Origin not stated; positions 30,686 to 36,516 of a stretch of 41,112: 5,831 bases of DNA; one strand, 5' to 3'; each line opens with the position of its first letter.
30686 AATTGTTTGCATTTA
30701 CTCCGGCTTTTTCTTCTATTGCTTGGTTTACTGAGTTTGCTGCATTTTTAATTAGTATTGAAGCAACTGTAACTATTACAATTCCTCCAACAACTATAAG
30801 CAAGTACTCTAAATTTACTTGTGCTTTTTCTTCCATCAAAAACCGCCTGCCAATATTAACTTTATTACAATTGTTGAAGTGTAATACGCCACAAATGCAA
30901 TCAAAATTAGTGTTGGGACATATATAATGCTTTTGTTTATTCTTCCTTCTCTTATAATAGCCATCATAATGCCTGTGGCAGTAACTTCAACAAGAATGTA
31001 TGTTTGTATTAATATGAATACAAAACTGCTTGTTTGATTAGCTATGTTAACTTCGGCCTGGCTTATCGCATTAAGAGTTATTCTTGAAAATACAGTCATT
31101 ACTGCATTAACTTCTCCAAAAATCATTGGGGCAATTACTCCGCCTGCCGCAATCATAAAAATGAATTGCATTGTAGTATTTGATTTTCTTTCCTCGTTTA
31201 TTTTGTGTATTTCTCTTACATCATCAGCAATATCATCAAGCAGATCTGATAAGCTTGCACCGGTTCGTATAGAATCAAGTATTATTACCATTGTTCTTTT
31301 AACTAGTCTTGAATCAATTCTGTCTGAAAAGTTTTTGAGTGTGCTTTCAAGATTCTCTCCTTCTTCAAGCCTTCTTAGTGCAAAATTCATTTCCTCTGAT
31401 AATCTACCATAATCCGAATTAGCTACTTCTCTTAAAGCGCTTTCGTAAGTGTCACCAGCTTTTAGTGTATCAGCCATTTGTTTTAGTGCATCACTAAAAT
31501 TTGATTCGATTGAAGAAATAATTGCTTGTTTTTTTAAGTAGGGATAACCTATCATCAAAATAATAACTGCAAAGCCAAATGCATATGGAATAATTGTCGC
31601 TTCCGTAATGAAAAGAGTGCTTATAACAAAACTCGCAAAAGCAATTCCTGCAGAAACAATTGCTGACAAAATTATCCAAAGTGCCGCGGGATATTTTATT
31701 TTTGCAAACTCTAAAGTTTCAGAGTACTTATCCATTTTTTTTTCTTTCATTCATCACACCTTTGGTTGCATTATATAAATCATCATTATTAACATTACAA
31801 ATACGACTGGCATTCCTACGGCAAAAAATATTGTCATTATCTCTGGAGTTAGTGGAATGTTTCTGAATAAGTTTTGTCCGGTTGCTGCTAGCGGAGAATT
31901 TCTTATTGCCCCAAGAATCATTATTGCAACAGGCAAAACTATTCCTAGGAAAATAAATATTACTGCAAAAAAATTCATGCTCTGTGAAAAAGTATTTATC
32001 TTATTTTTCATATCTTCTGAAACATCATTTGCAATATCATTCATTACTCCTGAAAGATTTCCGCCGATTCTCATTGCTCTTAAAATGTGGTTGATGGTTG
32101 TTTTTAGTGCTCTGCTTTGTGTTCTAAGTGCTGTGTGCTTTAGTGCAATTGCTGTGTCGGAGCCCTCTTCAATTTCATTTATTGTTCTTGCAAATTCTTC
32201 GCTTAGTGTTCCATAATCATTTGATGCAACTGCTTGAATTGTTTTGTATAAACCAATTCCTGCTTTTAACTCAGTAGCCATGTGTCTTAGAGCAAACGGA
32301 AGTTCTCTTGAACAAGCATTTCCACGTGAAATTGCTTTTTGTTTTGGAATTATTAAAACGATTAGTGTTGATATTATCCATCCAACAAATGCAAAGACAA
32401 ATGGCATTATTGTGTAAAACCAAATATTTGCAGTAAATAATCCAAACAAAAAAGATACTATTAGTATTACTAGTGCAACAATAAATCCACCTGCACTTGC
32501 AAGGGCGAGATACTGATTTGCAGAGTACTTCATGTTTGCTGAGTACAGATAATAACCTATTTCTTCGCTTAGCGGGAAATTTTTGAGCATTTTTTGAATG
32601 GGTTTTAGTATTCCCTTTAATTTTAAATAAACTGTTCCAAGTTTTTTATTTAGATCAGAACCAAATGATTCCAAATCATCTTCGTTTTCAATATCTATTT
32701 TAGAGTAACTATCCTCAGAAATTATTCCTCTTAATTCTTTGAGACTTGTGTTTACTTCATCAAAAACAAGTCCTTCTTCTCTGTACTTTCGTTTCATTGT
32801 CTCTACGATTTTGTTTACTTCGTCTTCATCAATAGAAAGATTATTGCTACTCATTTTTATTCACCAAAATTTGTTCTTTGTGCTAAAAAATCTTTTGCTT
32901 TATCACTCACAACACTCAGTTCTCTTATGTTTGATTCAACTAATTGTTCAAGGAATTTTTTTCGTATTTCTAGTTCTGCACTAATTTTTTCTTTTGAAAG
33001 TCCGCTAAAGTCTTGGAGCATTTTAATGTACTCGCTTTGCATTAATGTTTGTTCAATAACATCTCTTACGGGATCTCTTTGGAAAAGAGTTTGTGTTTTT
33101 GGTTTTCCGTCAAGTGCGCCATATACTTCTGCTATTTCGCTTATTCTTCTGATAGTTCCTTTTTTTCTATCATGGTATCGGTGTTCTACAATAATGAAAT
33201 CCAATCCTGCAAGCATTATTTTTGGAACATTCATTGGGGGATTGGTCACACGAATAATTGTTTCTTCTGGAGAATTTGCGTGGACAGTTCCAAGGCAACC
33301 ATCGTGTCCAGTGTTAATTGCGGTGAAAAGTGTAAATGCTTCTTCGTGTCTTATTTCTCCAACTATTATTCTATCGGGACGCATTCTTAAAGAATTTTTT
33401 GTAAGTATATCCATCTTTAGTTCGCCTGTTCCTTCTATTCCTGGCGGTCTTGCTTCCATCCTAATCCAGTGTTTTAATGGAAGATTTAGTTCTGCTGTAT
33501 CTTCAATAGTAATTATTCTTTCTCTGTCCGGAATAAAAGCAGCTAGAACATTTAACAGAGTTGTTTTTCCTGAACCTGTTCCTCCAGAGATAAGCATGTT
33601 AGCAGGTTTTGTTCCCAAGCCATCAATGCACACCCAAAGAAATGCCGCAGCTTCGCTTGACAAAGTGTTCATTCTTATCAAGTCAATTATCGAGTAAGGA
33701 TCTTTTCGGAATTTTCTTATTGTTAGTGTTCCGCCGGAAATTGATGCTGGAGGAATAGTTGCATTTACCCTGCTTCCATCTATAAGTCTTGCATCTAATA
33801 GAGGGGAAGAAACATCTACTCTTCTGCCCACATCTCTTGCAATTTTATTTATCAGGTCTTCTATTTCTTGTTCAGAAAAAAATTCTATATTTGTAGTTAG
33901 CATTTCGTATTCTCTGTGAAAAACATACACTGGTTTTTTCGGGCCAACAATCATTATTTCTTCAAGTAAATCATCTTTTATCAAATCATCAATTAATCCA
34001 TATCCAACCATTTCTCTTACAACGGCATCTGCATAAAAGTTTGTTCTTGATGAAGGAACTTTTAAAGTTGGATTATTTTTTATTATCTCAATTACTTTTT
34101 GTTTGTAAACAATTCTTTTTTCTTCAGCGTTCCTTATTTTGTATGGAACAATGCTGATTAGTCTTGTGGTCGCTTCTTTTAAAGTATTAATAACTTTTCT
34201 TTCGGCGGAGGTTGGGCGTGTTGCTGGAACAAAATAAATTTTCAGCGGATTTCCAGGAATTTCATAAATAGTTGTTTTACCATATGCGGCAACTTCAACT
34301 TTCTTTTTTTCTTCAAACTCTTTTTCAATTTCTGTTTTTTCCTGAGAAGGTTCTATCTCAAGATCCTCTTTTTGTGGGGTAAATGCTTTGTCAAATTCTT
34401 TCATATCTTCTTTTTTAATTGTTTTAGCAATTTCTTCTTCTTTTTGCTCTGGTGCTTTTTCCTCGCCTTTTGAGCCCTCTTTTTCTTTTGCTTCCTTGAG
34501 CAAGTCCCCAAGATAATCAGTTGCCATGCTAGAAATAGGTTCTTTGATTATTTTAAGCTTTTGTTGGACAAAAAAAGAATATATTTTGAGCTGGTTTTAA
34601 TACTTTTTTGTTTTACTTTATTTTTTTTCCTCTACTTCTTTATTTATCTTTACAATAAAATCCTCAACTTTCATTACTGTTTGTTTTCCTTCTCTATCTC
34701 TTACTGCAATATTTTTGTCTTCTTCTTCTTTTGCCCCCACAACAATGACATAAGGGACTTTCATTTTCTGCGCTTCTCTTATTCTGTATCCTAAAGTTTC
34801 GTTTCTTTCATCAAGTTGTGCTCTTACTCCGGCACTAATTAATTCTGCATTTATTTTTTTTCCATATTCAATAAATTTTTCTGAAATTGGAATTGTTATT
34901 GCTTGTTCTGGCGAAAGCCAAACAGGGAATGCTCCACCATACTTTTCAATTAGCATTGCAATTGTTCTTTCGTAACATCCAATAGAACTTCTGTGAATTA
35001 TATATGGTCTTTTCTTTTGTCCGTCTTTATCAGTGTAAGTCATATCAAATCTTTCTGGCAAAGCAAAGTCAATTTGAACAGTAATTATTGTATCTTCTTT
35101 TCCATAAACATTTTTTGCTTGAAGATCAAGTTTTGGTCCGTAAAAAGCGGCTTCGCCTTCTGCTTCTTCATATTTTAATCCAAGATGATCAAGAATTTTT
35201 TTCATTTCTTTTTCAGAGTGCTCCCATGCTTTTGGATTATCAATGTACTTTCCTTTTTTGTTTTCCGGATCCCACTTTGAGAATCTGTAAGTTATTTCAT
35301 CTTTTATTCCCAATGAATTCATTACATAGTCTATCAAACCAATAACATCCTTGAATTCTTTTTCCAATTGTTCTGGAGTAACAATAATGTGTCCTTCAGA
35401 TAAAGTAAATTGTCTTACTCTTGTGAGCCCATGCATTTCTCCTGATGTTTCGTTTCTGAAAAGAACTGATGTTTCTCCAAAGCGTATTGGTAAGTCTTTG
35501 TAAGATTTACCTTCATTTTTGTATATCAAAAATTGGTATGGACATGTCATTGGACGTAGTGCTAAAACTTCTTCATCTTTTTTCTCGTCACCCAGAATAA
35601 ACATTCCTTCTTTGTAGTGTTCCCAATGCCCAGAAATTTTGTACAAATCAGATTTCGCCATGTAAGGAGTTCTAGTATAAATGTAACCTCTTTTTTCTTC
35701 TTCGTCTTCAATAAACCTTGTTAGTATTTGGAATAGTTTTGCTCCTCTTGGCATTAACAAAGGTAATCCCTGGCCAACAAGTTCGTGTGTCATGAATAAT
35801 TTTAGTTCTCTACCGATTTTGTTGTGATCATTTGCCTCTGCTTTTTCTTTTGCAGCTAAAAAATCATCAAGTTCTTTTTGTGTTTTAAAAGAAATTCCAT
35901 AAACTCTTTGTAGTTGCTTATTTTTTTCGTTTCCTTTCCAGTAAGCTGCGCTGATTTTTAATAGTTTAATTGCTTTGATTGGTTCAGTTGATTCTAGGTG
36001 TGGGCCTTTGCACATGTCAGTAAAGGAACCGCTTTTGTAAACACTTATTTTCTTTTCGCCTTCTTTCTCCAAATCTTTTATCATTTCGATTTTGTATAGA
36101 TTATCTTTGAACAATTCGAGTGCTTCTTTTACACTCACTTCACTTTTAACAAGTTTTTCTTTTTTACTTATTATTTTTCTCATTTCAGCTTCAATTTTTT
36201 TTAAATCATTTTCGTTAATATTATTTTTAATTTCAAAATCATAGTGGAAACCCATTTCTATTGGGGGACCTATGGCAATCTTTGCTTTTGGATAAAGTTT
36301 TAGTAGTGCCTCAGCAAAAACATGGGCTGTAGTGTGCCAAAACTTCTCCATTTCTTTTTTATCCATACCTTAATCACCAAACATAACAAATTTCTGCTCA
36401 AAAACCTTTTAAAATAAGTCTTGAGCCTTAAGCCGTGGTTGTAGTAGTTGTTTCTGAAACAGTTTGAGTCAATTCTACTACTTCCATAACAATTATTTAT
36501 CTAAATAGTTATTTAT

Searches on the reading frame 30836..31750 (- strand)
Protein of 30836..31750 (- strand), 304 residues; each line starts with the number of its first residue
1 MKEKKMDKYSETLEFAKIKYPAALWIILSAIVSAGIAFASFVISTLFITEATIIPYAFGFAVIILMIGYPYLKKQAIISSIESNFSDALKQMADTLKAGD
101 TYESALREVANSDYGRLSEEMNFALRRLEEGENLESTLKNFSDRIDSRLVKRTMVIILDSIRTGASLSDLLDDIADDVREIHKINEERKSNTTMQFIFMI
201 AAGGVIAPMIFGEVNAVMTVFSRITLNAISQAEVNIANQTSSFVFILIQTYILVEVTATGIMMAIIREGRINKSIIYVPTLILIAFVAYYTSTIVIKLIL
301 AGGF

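Call 29: search_protein_families(library=pfam, proteins=[window:30836-31750:-])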
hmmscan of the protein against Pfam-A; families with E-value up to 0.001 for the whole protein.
window:30836-31750:- (304 aa): 1 family
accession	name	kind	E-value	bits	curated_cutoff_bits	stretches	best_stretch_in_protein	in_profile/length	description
PF00482.28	T2SSF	-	7.7e-18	65.1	25.2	1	89-210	2-120/125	Type II secretion system (T2SS), protein F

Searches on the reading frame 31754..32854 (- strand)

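Call 29: search_protein_families(library=pfam, proteins=[window:31754-32854:-])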
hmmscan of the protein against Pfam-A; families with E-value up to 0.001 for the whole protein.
window:31754-32854:- (366 aa): 2 families
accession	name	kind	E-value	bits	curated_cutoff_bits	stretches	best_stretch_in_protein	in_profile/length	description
PF00482.28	T2SSF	-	2.1e-20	73.4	25.2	1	188-314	1-124/125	Type II secretion system (T2SS), protein F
PF20990.2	DUF2207_C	-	8e-07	29.4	33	0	6-165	44-185/247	Predicted membrane protein (DUF2207) C-terminal domain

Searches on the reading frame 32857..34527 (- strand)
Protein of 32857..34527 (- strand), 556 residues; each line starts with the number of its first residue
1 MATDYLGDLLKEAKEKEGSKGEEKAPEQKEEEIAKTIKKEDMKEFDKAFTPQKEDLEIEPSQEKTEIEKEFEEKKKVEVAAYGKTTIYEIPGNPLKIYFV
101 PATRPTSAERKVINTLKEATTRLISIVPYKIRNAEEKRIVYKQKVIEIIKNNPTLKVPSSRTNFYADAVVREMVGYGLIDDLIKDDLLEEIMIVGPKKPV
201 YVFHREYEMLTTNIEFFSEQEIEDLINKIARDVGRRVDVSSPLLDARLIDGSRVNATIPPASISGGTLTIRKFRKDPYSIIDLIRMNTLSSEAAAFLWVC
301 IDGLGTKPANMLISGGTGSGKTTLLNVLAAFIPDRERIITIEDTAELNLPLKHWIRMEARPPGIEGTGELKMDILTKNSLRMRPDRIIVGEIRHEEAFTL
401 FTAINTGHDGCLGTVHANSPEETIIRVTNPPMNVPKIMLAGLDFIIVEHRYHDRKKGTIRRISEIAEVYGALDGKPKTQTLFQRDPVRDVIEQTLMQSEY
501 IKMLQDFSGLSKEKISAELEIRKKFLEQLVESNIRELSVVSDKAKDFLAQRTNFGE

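Call 29: search_protein_families(library=pfam, proteins=[window:32857-34527:-])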
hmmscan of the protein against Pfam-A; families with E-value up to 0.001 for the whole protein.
window:32857-34527:- (556 aa): 2 families
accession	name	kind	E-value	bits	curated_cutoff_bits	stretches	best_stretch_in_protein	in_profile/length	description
PF00437.27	T2SSE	-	3.4e-42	144.9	24.9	1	177-437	6-265/370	Type II/IV secretion system protein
PF13191.12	AAA_16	-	0.00058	20.8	32.6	0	308-357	24-72/167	AAA ATPase domain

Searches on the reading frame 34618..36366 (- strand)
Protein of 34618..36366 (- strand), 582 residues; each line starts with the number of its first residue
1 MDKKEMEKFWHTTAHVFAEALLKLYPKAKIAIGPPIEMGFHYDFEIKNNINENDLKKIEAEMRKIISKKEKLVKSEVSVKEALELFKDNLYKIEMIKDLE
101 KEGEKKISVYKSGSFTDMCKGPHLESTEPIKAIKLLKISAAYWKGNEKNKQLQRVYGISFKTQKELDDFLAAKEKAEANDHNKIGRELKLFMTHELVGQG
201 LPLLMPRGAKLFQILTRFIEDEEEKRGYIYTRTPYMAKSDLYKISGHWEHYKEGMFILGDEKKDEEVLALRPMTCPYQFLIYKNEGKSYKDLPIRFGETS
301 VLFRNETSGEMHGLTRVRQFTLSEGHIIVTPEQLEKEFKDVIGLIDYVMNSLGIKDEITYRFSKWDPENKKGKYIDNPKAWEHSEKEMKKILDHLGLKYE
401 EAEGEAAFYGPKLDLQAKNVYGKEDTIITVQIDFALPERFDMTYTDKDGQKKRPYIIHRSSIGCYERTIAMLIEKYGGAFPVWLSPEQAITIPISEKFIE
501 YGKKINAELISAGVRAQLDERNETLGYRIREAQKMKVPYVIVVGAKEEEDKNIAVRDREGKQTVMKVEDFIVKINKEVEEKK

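Call 29: search_protein_families(library=pfam, proteins=[window:34618-36366:-])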
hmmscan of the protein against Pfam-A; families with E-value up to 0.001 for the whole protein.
window:34618-36366:- (582 aa): 3 families
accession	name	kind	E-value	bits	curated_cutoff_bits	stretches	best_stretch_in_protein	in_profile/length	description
PF00587.30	tRNA-synt_2b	-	2.9e-40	138.7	29.3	1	263-476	6-179/179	tRNA synthetase class II core domain (G, H, P, S and T)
PF03129.25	HGTP_anticodon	-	1.4e-20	73.6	21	1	488-576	1-93/94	Anticodon binding domain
PF07973.19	tRNA_SAD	-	6.7e-14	52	24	1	107-156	1-44/44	Threonyl and Alanyl tRNA synthetase second additional domain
